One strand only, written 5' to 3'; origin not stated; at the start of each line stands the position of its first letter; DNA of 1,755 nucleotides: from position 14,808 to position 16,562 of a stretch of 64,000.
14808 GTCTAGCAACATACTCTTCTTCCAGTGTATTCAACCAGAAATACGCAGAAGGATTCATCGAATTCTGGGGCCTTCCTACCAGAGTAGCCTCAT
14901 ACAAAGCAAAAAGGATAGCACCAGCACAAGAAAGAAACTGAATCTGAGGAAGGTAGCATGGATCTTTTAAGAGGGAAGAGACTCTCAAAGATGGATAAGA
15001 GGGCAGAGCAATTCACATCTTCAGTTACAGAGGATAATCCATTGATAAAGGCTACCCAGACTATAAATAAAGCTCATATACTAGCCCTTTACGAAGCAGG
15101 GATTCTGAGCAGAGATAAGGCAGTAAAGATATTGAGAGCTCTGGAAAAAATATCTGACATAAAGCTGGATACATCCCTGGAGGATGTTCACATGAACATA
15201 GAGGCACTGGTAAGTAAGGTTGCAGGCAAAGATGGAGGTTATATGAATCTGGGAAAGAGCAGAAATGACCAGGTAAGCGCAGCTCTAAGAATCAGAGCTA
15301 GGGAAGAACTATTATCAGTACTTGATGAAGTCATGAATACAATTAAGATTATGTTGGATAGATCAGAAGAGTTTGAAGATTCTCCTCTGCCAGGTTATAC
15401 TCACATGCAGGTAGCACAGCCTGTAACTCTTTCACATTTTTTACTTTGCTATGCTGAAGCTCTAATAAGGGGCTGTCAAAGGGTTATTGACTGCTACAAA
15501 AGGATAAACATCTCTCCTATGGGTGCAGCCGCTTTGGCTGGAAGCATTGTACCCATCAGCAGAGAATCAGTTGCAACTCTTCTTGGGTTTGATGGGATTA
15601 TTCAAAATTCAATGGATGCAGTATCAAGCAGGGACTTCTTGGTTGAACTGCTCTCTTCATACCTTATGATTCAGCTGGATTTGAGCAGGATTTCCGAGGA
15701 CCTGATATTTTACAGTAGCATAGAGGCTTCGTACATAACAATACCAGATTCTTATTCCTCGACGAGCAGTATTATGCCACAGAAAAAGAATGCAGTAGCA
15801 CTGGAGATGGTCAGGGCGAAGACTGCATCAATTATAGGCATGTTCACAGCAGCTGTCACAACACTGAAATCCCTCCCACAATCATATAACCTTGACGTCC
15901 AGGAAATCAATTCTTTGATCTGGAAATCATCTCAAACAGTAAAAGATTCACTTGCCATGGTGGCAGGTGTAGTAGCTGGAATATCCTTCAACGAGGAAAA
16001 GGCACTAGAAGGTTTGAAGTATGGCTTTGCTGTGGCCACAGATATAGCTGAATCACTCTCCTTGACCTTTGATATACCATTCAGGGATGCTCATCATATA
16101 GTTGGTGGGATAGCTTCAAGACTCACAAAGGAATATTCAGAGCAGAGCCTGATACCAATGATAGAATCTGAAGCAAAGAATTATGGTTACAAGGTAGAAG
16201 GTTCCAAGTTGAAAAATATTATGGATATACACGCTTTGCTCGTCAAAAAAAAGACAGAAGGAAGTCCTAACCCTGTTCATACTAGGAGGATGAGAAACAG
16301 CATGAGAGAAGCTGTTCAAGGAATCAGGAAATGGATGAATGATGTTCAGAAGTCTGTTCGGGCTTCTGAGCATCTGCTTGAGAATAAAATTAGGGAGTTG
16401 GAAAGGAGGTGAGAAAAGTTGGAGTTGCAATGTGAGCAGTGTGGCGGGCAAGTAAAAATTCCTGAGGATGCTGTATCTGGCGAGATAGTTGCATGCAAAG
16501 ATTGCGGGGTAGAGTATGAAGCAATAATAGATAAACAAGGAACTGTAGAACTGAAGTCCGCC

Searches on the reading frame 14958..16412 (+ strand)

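Call 16: search_protein_families(library=pfam, proteins=[window:14958-16412:+])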
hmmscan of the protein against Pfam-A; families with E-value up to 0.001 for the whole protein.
window:14958-16412:+ (484 aa): 2 families
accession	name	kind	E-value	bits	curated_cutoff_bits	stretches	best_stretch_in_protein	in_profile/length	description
PF00206.25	Lyase_1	-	1.1e-57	196.3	27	1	10-294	5-312/312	Lyase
PF14698.11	ASL_C2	-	6.6e-08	33.3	27.3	1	357-392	1-35/69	Argininosuccinate lyase C-terminal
